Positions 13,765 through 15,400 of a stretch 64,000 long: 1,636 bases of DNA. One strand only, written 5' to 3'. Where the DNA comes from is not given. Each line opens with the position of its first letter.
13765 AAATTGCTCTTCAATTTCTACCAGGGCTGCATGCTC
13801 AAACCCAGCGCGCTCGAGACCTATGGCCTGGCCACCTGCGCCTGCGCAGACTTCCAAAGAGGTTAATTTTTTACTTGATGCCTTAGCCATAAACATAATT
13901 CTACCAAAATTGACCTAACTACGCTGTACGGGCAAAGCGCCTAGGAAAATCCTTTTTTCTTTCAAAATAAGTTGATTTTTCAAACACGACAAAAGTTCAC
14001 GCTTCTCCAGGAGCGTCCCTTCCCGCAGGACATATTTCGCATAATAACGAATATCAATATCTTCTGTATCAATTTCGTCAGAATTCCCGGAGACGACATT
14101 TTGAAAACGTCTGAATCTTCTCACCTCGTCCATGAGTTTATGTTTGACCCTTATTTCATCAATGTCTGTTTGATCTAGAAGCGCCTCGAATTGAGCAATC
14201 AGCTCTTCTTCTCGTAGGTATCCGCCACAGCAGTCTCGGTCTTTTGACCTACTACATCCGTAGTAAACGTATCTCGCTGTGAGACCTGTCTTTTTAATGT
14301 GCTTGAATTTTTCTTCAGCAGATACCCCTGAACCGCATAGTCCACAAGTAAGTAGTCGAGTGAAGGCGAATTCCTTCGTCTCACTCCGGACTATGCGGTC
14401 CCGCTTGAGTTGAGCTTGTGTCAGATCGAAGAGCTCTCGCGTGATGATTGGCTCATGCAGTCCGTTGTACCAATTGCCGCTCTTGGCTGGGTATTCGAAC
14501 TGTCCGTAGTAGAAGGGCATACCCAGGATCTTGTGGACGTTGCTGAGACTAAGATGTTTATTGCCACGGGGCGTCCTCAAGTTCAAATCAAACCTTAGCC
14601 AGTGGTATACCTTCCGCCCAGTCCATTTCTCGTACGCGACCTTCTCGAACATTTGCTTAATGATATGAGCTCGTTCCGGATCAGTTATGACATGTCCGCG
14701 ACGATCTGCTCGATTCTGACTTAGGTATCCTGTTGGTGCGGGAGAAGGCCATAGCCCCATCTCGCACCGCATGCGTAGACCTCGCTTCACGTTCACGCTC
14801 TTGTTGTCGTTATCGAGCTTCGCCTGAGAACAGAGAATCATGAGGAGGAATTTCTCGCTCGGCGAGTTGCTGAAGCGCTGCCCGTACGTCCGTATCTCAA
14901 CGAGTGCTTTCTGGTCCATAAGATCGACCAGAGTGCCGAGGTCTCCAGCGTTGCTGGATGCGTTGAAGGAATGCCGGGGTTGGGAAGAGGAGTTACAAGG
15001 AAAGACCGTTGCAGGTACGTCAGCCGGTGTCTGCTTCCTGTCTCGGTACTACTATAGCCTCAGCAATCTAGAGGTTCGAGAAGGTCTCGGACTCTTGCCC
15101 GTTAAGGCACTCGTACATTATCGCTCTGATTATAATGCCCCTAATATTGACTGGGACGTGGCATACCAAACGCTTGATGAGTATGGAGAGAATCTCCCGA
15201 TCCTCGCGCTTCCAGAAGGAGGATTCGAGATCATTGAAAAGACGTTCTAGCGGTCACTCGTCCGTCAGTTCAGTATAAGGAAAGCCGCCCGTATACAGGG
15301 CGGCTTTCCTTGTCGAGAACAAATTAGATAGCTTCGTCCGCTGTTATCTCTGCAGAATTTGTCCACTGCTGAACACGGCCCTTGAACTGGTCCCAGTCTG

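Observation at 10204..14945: Low-GC island integrated 3' of tRNA-Gln carrying a multi-nuclease/methyltransferase cargo and a decayed serine recombinase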

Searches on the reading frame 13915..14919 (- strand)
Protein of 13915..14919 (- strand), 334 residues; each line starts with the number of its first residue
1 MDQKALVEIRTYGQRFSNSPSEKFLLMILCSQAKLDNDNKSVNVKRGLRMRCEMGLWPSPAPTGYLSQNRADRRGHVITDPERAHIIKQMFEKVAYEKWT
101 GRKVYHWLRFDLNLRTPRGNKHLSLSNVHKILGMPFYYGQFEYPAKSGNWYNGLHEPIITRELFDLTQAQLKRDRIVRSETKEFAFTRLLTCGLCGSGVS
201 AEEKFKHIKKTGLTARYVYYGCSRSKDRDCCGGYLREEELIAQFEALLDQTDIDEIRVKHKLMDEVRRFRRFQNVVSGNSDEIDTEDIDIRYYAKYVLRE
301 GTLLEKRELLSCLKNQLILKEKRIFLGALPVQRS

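Call 6: search_protein_families(library=pfam, proteins=[window:13915-14919:-], max_evalue=0.01)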
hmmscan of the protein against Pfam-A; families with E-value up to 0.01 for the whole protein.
window:13915-14919:- (334 aa): 2 families
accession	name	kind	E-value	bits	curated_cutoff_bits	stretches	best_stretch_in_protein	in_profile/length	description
PF07508.19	Recombinase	-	4.6e-13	49.7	21.1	1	81-173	1-101/102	Recombinase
PF13408.12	Zn_ribbon_recom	-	2.2e-07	31.6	25.3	1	186-247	2-56/58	Recombinase zinc beta ribbon domain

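Call 7: search_protein_families(library=padloc, proteins=[window:13915-14919:-], max_evalue=0.01)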
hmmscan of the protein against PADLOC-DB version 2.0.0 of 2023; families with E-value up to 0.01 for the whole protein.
window:13915-14919:- (334 aa): 1 family
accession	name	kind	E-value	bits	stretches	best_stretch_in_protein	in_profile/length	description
PDLC01221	typeIV_Cas10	-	0.002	14.7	1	171-306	339-470/582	CAS-IV-C; effector_LS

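Call 30: search_protein_families(library=pfam, proteins=[window:13915-14919:-], max_evalue=10)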
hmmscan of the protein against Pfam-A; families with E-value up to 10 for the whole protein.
window:13915-14919:- (334 aa): 3 families
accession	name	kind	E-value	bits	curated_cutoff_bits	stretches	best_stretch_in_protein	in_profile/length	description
PF07508.19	Recombinase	-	4.6e-13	49.7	21.1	1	81-173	1-101/102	Recombinase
PF13408.12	Zn_ribbon_recom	-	2.2e-07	31.6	25.3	1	186-247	2-56/58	Recombinase zinc beta ribbon domain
PF22951.1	3HBD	-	0.13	12.9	27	1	82-110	55-86/100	Three-helical bundle domain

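Call 31: search_protein_families(library=ncbifam, proteins=[window:13915-14919:-], max_evalue=1)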
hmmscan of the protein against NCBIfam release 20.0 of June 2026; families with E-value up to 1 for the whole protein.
window:13915-14919:- (334 aa): 4 families
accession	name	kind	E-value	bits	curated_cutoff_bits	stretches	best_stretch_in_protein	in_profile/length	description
NF047343.1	SCCmet_CcrB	equivalog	2.5e-14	52.9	900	1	18-232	118-343/542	cassette chromosome recombinase CcrB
NF041201.1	recomb_XisF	equivalog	5e-10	38.9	375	1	14-232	98-335/465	fdxN element excision recombinase XisF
NF047344.1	SCCmet_CcrA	equivalog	2.5e-06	26.9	700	1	22-225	113-295/442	cassette chromosome recombinase CcrA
NF047347.1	SCCmet_CcrC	equivalog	0.004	15.7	900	1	69-232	168-349/558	cassette chromosome recombinase CcrC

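Call 45: find_related_loci(query=window:13915-14919:-, collection=viral_contigs, flank=8000)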
Query window:13915-14919:- (334 aa) in viral_contigs; peptide patterns used: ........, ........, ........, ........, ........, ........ (x = any residue, [..] = any of these).
4 stretches matched a pattern, but none encodes a relative of the query by tblastn (E <= 1e-3).

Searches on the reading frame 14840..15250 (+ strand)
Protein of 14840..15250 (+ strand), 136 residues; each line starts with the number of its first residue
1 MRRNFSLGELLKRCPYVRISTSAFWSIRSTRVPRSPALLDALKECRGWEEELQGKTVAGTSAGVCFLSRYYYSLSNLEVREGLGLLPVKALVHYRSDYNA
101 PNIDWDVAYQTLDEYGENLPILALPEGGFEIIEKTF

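Call 6: search_protein_families(library=pfam, proteins=[window:14840-15250:+], max_evalue=0.01)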
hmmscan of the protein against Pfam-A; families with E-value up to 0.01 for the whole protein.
window:14840-15250:+ (136 aa): 0 families

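Call 30: search_protein_families(library=pfam, proteins=[window:14840-15250:+], max_evalue=10)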
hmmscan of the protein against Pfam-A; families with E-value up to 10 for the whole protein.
window:14840-15250:+ (136 aa): 1 family
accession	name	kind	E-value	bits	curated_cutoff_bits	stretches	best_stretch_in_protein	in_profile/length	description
PF03575.23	Peptidase_S51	-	0.011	15.8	23.9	1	53-127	115-193/206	Peptidase family S51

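Call 31: search_protein_families(library=ncbifam, proteins=[window:14840-15250:+], max_evalue=1)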
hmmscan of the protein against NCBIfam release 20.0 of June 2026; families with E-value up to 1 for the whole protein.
window:14840-15250:+ (136 aa): 0 families

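Call 58: search_solved_structures(query=window:14840-15250:+, max_evalue=10, show_alignments=1)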
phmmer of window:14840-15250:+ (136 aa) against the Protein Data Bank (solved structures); distinct sequences matched with E-value up to 10: 6.
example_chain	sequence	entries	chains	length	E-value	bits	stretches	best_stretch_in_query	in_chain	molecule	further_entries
4r8u_B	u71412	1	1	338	1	12.3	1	75-128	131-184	DNA polymerase IV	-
4r8u_A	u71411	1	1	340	1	12.3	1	75-128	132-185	DNA polymerase IV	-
6juq_A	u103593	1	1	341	1.1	12.3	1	75-128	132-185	DNA polymerase IV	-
6jup_F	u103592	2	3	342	1.1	12.3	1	75-128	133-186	DNA polymerase IV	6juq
4ir1_F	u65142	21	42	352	1.1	12.2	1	75-128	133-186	DNA polymerase IV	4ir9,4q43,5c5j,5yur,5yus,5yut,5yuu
4irc_F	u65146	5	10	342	1.6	11.7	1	75-128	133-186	DNA polymerase IV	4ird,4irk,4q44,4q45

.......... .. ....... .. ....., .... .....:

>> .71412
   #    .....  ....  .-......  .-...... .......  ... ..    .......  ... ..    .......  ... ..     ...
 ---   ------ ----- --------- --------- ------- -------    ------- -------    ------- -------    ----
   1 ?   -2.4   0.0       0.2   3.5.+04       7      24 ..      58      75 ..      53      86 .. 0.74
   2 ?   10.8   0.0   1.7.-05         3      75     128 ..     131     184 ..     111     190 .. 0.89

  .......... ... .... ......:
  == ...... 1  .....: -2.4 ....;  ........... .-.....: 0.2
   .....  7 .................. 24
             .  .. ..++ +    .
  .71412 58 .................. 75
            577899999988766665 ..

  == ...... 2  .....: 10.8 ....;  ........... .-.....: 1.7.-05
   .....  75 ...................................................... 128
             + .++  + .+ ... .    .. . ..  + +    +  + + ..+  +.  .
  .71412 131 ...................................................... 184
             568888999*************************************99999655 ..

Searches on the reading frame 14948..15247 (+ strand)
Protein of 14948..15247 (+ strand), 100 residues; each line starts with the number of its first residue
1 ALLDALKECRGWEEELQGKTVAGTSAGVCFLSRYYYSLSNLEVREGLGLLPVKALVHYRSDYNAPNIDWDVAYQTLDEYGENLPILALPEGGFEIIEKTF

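Call 74: find_homologous_proteins(query=window:14948-15247:+, max_evalue=0.001)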
Query window:14948-15247:+ (100 aa): 10 proteins with E <= 0.001 among 23 candidates.
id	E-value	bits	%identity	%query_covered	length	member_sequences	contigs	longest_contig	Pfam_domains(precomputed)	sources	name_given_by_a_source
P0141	7.1e-61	220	100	100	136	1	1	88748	-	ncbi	ncbi:MAG: hypothetical protein V4682_02890 [Patescibacteria group bacterium]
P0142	4.3e-30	121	59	97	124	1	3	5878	PF03575.24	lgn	-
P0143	4.3e-29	118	57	95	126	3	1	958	PF03575.24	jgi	-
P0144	2.4e-27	113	60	88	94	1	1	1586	-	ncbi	-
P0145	9.4e-26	107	50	95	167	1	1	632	PF03575.24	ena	-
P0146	3.1e-25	106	68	72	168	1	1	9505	PF03575.24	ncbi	-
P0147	8.0e-25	104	61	94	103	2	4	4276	-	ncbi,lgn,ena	-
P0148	4.7e-23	99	50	94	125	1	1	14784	PF03575.24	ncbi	-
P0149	8.2e-23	98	57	82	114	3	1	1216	PF03575.24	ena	-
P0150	4.6e-20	89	62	68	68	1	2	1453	-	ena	-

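Call 77: find_encoding_contigs(protein=P0146, flank=9000, max_places=3)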
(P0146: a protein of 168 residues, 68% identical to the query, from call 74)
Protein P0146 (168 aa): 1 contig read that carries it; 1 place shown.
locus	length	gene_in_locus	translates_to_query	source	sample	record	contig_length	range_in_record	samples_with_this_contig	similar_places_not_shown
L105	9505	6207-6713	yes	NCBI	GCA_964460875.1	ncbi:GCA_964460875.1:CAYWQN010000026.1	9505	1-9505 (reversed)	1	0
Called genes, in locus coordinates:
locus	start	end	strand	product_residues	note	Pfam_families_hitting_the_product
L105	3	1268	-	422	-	?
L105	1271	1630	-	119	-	PF00717:Peptidase_S24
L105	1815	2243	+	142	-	PF06983:3-dmu-9_3-mt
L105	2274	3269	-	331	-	PF18915:DUF5667 (weak)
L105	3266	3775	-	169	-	PF04542:Sigma70_r2, PF08281:Sigma70_r4_2, PF04545:Sigma70_r4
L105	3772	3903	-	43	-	-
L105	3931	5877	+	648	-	PF01471:PG_binding_1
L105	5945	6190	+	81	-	PF13376:OmdA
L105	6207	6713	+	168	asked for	PF03575:Peptidase_S51 (weak)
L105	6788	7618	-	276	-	PF03734:YkuD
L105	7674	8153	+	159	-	PF08534:Redoxin, PF00578:AhpC-TSA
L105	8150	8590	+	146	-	PF00903:Glyoxalase, PF13669:Glyoxalase_4 (weak), PF22677:Ble-like_N (weak)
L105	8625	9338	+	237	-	PF01988:VIT1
